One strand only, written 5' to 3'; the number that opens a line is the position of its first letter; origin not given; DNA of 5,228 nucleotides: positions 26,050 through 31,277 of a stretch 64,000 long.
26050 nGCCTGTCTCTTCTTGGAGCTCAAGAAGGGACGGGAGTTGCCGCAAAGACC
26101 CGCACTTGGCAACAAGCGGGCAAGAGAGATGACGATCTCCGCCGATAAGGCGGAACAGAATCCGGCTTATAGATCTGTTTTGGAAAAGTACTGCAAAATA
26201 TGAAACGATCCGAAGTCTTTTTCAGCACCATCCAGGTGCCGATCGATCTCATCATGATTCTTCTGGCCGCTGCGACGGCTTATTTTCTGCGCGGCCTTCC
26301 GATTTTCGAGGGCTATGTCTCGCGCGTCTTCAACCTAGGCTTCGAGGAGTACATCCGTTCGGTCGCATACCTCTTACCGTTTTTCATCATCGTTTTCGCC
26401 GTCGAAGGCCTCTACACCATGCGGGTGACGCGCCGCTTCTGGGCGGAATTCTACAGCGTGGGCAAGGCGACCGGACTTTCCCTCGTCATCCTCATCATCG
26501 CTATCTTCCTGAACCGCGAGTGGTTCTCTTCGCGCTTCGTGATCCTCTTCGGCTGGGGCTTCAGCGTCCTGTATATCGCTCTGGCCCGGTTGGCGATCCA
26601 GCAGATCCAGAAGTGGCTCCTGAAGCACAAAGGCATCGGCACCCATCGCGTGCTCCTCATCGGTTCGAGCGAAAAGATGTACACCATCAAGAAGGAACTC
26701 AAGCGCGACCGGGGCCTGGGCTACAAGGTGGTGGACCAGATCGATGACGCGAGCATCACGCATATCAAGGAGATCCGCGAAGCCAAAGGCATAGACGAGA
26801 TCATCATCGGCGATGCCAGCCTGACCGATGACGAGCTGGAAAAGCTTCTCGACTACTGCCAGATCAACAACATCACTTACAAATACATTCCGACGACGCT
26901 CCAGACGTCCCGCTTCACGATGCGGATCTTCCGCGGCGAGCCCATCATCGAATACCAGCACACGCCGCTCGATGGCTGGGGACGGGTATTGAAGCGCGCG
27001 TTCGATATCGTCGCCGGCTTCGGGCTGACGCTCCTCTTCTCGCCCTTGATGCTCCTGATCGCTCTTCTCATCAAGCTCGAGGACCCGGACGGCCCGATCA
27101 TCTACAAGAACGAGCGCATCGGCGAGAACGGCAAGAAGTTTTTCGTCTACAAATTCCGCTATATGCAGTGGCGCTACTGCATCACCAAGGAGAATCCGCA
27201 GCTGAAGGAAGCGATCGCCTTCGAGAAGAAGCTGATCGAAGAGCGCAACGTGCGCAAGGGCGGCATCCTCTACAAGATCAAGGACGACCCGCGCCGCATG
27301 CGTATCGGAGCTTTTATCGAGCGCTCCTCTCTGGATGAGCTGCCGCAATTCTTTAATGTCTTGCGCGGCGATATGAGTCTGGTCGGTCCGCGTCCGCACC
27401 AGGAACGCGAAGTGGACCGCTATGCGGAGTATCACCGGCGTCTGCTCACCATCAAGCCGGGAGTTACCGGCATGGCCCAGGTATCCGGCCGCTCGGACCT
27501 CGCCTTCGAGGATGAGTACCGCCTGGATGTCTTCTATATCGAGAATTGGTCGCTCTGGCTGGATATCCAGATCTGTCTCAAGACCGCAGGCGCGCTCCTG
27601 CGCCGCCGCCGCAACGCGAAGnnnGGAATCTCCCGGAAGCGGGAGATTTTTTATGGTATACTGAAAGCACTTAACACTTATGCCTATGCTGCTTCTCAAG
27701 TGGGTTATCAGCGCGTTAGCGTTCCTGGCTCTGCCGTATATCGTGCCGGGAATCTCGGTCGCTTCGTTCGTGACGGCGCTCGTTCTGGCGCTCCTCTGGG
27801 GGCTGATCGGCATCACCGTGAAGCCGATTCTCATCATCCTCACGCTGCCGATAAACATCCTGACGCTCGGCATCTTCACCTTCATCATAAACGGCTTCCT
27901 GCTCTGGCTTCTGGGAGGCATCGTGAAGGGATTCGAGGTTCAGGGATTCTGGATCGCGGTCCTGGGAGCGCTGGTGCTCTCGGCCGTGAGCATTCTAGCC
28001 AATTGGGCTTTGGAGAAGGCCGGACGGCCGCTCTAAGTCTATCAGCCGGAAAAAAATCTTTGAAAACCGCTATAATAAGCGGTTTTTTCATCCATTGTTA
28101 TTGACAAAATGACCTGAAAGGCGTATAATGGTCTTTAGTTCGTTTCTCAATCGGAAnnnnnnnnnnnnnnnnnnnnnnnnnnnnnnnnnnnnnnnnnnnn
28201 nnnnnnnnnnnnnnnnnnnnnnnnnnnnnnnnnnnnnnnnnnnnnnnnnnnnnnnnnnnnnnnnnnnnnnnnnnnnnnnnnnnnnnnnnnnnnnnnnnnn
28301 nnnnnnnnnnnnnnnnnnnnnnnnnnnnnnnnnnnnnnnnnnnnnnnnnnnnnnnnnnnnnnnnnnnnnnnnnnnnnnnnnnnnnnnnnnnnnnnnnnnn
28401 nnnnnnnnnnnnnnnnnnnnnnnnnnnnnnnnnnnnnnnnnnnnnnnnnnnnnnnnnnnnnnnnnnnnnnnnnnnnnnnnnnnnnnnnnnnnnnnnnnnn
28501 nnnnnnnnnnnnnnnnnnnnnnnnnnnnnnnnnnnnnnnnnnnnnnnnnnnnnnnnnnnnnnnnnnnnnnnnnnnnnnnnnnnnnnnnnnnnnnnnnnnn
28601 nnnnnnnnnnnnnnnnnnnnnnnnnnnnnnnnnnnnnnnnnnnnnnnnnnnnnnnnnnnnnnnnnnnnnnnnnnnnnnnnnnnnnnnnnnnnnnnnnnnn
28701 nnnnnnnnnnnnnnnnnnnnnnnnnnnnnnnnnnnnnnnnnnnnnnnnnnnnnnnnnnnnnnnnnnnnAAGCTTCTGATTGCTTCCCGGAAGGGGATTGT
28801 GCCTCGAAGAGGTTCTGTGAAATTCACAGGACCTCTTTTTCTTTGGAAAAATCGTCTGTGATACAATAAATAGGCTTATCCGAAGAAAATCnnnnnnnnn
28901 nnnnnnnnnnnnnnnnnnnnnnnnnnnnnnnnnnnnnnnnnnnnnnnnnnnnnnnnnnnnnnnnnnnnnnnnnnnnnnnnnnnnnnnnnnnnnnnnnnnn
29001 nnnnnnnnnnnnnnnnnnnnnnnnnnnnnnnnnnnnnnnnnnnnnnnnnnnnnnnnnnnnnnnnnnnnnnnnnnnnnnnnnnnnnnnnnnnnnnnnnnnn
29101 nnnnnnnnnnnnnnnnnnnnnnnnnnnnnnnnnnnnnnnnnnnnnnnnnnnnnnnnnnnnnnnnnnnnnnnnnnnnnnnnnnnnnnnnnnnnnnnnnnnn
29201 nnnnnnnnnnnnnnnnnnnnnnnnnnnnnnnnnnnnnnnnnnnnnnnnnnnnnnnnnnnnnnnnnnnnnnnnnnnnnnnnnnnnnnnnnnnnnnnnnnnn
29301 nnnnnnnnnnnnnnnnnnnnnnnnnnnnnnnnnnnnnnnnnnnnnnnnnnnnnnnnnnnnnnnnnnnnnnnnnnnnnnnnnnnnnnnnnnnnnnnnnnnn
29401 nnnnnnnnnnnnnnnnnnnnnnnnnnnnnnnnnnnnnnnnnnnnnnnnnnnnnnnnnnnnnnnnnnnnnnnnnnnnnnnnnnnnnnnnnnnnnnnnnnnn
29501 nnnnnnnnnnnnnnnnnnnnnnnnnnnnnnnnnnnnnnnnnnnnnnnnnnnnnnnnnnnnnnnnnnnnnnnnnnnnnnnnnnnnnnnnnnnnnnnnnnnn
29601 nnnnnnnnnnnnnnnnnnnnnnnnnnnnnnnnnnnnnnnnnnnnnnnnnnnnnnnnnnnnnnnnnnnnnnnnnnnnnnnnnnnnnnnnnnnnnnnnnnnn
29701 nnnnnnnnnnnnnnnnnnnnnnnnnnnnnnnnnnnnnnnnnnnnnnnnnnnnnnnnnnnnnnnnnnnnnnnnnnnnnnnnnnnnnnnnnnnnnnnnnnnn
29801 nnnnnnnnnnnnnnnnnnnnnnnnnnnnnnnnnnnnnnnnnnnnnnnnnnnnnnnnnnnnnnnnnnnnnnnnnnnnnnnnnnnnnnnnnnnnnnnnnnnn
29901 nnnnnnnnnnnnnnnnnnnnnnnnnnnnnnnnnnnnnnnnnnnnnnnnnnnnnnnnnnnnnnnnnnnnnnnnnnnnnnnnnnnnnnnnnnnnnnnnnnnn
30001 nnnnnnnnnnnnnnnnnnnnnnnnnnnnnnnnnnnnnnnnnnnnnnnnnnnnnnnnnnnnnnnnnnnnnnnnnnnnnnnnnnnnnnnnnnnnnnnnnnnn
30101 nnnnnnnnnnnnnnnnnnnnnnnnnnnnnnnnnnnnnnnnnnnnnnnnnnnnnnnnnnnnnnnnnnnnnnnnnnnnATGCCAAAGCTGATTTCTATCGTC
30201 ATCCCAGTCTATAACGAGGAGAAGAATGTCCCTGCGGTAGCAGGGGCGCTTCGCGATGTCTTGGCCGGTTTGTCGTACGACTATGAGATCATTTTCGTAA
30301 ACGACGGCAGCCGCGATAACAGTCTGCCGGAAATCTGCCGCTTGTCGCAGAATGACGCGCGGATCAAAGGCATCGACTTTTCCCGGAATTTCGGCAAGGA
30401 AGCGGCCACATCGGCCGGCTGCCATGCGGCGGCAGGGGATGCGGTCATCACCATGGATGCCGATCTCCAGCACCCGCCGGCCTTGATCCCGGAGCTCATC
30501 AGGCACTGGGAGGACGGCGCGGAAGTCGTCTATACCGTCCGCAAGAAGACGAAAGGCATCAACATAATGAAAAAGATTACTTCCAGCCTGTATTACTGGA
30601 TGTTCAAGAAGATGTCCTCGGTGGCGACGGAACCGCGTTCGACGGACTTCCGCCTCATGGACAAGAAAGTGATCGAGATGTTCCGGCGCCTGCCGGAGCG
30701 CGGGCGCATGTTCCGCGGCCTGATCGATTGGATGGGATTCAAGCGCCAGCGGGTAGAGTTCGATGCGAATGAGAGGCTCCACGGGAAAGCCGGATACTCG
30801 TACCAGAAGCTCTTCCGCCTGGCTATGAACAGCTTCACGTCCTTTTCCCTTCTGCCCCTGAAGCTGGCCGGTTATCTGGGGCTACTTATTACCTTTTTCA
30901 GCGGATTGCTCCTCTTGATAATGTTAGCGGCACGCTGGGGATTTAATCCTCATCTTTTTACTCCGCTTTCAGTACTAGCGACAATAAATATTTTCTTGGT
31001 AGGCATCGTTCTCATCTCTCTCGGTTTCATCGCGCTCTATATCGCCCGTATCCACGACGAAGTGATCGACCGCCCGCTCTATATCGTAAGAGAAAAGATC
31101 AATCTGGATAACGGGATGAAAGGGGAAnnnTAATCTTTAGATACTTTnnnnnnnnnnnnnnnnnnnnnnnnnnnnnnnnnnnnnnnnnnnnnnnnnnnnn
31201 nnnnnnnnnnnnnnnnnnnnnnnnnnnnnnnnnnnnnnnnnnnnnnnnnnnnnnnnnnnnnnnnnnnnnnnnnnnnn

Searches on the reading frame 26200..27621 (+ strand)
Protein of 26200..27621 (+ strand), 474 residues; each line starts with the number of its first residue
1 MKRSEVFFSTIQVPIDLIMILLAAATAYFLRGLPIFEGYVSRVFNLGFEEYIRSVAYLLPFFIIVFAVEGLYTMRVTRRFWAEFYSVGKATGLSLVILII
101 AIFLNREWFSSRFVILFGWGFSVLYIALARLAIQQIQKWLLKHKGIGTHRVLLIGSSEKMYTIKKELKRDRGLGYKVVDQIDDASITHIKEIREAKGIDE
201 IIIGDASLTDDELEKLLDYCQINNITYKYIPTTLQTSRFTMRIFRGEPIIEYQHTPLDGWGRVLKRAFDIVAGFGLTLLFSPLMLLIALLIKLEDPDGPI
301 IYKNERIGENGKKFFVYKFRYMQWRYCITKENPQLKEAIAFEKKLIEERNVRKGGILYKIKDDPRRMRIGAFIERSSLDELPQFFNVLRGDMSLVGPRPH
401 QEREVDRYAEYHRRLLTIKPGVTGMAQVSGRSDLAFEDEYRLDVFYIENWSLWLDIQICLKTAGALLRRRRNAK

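Call 42: search_protein_families(library=pfam, proteins=[window:26200-27621:+], max_evalue=0.0001)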
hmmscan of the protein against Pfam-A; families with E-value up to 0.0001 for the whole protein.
window:26200-27621:+ (474 aa): 2 families
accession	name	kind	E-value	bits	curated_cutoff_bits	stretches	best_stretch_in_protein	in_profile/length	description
PF02397.22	Bac_transf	-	6.5e-60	202.2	27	1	265-467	1-178/179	Bacterial sugar transferase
PF13727.12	CoA_binding_3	-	5.9e-07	30.1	25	1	69-186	3-115/175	CoA-binding domain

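Call 49: search_protein_families(library=ncbifam, proteins=[window:26200-27621:+], max_evalue=0.00001)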
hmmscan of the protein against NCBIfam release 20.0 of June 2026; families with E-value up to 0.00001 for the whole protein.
window:26200-27621:+ (474 aa): 10 families
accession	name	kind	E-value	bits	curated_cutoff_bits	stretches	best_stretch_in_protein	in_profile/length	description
TIGR03025.1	EPS_sugtrans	subfamily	3.2e-109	366.1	295.55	1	16-470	3-442/445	exopolysaccharide biosynthesis polyprenyl glycosylphosphotransferase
TIGR03023.1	WcaJ_sugtrans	equivalog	2.3e-93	314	410.75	2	15-323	2-320/453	undecaprenyl-phosphate glucose phosphotransferase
TIGR03022.1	WbaP_sugtrans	subfamily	1.1e-84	285.4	403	1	15-469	4-452/456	undecaprenyl-phosphate galactose phosphotransferase WbaP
NF052601.1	undeca_RfbP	equivalog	2.9e-56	190.5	330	1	260-469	40-238/244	undecaprenyl-phosphate galactose phosphotransferase family protein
NF011751.0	PRK15204.1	equivalog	3.3e-55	187.5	907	1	72-470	77-473/476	undecaprenyl-phosphate galactose phosphotransferase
NF041877.1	EPS_EpsZ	equivalog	2.6e-51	174.7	800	1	263-465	264-451/459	exopolysaccharide biosynthesis polyisoprenyl-phosphate hexose-1-phosphate transferase EpsZ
NF007518.0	PRK10124.1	equivalog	1.9e-50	172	684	2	359-462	342-453/464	undecaprenyl-phosphate glucose phosphotransferase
TIGR03013.1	EpsB_2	subfamily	5e-46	157.7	393.35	2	353-465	317-435/443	TIGR03013 family XrtA/PEP-CTERM system glycosyltransferase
NF050817.1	PolSacchBiosHfsE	equivalog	9.9e-36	123.4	750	2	361-471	343-464/467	polysaccharide biosynthesis protein HfsE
NF045514.1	glycotran_HepC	equivalog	2.6e-21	75.9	140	1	255-400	107-212/220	heterocyst development glycosyltransferase HepC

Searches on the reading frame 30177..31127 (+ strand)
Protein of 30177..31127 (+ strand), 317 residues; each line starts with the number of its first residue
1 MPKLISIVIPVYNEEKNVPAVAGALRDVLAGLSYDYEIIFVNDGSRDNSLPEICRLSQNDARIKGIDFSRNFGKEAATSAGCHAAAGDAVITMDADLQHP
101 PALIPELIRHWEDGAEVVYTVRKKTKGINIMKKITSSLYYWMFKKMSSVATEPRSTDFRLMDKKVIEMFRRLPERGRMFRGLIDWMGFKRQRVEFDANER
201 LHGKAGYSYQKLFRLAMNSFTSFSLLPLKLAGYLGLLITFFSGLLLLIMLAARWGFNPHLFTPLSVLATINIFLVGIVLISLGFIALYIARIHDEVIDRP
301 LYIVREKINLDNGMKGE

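Call 8: search_protein_families(library=pfam, proteins=[window:30177-31127:+], max_evalue=0.001)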
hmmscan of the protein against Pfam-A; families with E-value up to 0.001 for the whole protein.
window:30177-31127:+ (317 aa): 2 families
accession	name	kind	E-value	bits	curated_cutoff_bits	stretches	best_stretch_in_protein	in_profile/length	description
PF00535.33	Glycos_transf_2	-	1.8e-29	103.3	23.3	1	6-135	1-129/168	Glycosyl transferase family 2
PF10111.15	Glyco_tranf_2_2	-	4.9e-06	26.7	27.3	1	6-96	1-91/276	Glycosyltransferase like family 2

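Call 21: search_protein_families(library=ncbifam, proteins=[window:30177-31127:+], max_evalue=0.01)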
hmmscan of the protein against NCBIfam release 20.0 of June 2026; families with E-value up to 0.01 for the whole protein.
window:30177-31127:+ (317 aa): 22 families
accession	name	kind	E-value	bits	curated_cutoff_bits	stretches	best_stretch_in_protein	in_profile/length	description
NF047588.1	GlcsyltransPgfSStrep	equivalog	2.5e-66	224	500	1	5-306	3-304/308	glycosyltransferase PgfS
NF007986.1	PRK10714.1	equivalog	4.8e-45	153.9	529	1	4-309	7-313/316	undecaprenyl-phosphate 4-deoxy-4-formamido-L-arabinose transferase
TIGR03937.1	PgaC_IcaA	equivalog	1.4e-16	60.5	422.3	1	4-97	46-136/407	poly-beta-1,6-N-acetyl-D-glucosamine synthase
NF041875.1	EPS_EpsD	equivalog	2.6e-11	43.5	370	1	5-118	1-111/325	exopolysaccharide biosynthesis glycosyltransferase EpsD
NF007482.0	PRK10073.1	equivalog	9e-11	41.3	423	1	4-109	7-108/334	glycosyltransferase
TIGR03965.1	mycofact_glyco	equivalog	2.3e-09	36.6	280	1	5-113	76-181/467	mycofactocin biosynthesis glycosyltransferase MftF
TIGR04283.1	glyco_like_mftF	equivalog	6.8e-09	35.6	182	1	5-141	1-127/221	TIGR04283 family arsenosugar biosynthesis glycosyltransferase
NF047683.1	TeichurnBiosyTuaG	equivalog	1.6e-08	34.5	400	1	3-98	6-98/252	teichuronic acid biosynthesis protein TuaG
TIGR04242.1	nodulat_NodC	equivalog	1.2e-06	27.8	550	1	5-113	50-158/395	chitooligosaccharide synthase NodC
TIGR04182.1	glyco_TIGR04182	equivalog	3.6e-06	26.6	325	0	5-168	2-158/293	S-layer glycoprotein N-glycosyltransferase AglJ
TIGR03111.1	glyc2_xrt_Gpos1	hypoth_equivalog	4.8e-06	25.6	363.95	1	5-118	51-163/439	TIGR03111 family XrtG-associated glycosyltransferase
NF010496.0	PRK13915.1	equivalog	2.2e-05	23.7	262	1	4-108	32-139/307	glucosyl-3-phosphoglycerate synthase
NF058614.1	PPMAGASynPpgS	equivalog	3.5e-05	23.3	370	1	7-122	4-113/226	polyprenyl-phospho-N-acetylgalactosaminyl synthase PpgS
NF050050.1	ProtGlycPglI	equivalog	7.4e-05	22.3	500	1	4-118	3-115/306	GalNAc(5)-diNAcBac-PP-undecaprenol beta-1,3-glucosyltransferase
NF041391.1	DPhHxTase_Halo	equivalog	0.00011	21.3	375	1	11-136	3-117/213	dolichyl-phosphate hexose transferase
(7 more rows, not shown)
